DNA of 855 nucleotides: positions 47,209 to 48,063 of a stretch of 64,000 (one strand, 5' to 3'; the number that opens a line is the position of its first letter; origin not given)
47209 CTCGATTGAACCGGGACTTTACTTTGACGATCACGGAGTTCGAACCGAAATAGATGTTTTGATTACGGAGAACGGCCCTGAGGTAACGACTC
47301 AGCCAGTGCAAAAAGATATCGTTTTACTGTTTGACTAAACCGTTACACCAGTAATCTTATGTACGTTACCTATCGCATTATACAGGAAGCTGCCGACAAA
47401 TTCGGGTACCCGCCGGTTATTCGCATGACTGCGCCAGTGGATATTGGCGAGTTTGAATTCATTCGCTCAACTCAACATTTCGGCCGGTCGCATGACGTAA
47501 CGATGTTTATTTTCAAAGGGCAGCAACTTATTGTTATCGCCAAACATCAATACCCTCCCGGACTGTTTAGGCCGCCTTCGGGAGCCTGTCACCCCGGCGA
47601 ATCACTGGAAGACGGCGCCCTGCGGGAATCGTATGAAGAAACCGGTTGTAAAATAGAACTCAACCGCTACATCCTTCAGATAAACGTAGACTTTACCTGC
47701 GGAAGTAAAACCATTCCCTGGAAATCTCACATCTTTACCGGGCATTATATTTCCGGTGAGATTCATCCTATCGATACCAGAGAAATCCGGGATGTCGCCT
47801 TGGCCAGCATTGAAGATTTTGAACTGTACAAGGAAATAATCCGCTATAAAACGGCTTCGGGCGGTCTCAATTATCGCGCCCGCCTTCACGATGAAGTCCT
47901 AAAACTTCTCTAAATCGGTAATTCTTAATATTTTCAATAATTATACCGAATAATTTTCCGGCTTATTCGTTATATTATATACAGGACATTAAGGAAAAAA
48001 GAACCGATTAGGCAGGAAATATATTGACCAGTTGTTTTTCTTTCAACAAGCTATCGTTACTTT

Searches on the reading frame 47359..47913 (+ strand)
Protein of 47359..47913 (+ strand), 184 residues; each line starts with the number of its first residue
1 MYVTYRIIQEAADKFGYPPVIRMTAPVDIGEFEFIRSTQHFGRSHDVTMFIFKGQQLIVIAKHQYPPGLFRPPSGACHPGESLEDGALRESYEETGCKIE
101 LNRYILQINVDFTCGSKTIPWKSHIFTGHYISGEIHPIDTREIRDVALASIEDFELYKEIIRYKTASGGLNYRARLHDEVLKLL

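Call 9: search_protein_families(library=pfam, proteins=[window:47359-47913:+], max_evalue=0.01)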
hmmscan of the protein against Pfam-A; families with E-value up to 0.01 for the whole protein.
window:47359-47913:+ (184 aa): 1 family
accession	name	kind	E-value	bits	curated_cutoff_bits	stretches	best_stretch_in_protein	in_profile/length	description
PF00293.34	NUDIX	-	9.6e-13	48.7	21.1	1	47-156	6-120/134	NUDIX domain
